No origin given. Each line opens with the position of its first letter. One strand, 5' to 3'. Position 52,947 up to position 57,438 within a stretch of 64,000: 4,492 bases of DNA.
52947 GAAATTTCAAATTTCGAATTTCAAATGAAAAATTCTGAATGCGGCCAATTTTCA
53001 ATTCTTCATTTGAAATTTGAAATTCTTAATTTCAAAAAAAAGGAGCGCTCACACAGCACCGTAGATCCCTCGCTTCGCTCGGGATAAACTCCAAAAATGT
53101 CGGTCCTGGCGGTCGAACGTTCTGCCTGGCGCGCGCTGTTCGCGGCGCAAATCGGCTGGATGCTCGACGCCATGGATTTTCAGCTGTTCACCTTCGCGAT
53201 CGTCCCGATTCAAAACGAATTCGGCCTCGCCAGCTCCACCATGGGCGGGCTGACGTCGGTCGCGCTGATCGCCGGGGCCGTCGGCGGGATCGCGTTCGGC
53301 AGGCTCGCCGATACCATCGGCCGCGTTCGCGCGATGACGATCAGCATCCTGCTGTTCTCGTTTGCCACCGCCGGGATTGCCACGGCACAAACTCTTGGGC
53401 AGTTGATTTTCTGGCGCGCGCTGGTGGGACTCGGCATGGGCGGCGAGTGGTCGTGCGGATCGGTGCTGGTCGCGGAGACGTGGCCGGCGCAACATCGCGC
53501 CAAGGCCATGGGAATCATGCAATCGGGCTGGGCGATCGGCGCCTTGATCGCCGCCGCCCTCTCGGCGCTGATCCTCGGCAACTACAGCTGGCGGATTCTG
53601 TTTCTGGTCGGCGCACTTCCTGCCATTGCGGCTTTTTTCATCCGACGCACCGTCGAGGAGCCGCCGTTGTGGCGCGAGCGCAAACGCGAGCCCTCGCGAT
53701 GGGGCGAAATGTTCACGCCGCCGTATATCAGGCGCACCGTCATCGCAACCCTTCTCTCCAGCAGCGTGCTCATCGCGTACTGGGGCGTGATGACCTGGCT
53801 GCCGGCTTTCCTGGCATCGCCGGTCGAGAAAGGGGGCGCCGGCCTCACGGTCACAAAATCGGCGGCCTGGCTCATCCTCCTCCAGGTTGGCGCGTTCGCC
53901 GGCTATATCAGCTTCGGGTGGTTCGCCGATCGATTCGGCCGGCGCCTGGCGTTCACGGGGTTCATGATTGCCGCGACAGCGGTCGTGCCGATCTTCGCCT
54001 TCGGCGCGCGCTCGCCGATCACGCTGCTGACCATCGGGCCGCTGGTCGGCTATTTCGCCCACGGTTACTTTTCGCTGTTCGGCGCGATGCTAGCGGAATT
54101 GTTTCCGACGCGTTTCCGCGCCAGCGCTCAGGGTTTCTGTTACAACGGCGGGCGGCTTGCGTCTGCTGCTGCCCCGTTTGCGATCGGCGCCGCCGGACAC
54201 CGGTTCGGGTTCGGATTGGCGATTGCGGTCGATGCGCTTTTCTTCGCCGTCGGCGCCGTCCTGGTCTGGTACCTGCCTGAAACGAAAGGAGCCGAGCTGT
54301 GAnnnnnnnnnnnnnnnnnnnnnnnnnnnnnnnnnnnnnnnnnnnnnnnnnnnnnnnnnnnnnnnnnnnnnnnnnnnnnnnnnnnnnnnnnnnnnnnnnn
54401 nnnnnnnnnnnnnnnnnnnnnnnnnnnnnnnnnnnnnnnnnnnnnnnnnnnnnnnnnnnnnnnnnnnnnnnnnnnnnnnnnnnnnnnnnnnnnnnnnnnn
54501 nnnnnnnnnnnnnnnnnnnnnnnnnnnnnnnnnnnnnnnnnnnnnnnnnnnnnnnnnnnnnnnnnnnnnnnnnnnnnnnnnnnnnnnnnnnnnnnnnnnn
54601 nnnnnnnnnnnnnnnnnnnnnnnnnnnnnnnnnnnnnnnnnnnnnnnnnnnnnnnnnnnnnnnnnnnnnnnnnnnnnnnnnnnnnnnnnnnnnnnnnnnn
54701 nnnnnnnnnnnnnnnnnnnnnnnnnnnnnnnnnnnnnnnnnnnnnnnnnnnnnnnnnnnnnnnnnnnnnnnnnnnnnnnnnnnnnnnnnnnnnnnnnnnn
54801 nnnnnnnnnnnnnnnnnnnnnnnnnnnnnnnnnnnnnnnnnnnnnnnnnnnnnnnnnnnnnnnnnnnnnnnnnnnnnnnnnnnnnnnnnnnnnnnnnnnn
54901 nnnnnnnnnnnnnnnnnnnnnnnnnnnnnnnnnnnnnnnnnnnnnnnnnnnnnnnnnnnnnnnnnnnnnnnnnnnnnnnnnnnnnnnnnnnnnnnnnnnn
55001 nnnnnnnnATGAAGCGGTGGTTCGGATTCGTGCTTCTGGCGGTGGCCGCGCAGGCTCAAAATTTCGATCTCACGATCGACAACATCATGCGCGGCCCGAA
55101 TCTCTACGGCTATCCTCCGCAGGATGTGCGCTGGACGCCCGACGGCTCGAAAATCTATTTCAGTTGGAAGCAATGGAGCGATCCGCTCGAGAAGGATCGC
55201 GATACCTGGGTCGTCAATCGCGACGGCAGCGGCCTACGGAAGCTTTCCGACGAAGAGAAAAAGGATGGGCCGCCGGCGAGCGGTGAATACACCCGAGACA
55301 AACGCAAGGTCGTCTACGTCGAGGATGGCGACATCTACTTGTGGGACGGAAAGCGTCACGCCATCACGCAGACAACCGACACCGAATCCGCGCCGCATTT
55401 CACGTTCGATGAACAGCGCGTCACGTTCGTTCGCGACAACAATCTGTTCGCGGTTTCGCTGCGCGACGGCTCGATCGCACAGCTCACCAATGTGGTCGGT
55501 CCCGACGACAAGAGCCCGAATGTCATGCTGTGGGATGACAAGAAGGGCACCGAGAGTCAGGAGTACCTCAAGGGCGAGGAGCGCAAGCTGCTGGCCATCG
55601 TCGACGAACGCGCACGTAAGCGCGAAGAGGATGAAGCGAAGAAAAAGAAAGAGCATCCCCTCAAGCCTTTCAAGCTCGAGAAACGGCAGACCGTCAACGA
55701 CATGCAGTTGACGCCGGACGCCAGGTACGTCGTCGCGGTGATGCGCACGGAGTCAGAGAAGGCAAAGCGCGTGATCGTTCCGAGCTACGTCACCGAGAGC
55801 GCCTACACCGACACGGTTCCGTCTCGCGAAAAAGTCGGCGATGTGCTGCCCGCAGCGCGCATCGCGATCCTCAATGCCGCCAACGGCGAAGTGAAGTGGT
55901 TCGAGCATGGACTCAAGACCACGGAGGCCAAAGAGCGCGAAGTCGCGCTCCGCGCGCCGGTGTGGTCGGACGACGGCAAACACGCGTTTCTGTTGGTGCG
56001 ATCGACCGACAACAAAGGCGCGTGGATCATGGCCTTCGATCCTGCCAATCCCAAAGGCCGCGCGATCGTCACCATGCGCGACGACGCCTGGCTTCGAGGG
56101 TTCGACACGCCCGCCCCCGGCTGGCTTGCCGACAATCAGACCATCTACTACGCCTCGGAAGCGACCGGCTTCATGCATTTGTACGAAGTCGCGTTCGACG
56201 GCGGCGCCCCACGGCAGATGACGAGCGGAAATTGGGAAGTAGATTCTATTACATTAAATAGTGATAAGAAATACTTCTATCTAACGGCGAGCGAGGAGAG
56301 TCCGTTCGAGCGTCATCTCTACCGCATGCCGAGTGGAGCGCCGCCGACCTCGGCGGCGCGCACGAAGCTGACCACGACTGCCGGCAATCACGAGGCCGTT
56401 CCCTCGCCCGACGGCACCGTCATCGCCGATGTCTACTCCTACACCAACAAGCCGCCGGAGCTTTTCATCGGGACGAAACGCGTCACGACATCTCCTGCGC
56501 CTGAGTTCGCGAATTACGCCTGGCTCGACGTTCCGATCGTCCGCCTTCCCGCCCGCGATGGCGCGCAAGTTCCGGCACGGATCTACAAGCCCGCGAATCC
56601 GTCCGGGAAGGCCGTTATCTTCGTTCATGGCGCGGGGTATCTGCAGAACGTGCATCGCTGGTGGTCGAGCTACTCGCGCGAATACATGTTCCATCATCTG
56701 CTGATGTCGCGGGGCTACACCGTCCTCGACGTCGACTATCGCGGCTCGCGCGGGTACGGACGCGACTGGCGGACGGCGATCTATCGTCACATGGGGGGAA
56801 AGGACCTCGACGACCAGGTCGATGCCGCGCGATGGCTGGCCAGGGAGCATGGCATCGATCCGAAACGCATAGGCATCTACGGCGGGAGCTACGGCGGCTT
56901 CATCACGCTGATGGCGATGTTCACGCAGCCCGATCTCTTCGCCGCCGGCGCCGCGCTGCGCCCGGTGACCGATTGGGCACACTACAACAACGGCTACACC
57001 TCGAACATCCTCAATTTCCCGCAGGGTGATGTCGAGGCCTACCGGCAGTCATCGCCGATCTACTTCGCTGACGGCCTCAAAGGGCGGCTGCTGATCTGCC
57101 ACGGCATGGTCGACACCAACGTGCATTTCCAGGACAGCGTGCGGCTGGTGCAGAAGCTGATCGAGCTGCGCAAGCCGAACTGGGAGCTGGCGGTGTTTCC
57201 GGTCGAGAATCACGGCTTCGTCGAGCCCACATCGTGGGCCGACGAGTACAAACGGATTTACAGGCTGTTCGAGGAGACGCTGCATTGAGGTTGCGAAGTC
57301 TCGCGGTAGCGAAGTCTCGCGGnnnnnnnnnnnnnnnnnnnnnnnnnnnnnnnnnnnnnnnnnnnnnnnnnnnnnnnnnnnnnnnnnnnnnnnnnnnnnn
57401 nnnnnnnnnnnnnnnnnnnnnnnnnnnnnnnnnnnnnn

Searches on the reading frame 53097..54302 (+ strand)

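Call 83: search_protein_families(library=pfam, proteins=[window:53097-54302:+], max_evalue=0.00001)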
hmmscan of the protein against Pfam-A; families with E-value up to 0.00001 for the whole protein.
window:53097-54302:+ (401 aa): 2 families
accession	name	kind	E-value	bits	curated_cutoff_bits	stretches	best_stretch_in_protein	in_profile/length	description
PF07690.21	MFS_1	-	1.4e-49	169.3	33.4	2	22-271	6-261/347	Major Facilitator Superfamily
PF00083.30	Sugar_tr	-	2.2e-30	106.4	22.3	2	43-193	42-198/452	Sugar (and other) transporter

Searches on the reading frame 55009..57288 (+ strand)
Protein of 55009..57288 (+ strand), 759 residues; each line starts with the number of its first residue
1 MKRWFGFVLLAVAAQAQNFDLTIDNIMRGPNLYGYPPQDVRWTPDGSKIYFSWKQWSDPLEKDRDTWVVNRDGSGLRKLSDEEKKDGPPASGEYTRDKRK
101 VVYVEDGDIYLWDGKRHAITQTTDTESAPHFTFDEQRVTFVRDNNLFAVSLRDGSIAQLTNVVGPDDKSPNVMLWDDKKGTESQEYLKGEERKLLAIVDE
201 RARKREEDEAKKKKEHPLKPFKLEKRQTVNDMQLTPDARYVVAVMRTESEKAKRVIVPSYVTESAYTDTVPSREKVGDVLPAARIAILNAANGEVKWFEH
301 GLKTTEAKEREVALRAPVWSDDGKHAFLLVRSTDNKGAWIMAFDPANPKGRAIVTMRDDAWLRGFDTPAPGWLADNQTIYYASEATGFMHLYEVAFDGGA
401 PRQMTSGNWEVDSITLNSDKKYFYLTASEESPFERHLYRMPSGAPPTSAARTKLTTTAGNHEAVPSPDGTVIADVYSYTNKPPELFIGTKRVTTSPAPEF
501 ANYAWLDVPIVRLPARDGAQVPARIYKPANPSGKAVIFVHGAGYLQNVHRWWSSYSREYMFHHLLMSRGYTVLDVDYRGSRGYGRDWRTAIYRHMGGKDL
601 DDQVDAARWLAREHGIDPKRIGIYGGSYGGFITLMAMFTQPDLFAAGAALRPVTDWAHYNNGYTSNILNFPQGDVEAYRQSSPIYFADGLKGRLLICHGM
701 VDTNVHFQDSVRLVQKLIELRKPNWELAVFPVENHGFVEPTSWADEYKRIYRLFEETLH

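Call 83: search_protein_families(library=pfam, proteins=[window:55009-57288:+], max_evalue=0.00001)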
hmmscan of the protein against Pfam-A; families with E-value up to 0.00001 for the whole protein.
window:55009-57288:+ (759 aa): 5 families
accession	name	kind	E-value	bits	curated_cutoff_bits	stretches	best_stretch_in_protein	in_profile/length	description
PF00326.27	Peptidase_S9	-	4.5e-52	177.1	22.6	1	564-758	9-210/213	Prolyl oligopeptidase family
PF00930.27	DPPIV_N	-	1.4e-33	116.5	22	1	236-483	110-354/354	Dipeptidyl peptidase IV (DPP IV) N-terminal region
PF02129.25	Peptidase_S15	-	3.4e-15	56.9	23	1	517-664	1-143/262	X-Pro dipeptidyl-peptidase (S15 family)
PF20434.5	BD-FAE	-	4.8e-14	52.8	26.8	1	525-640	3-110/215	BD-FAE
PF07676.18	PD40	-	1.7e-10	41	20.9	0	41-53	15-27/38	WD40-like Beta Propeller Repeat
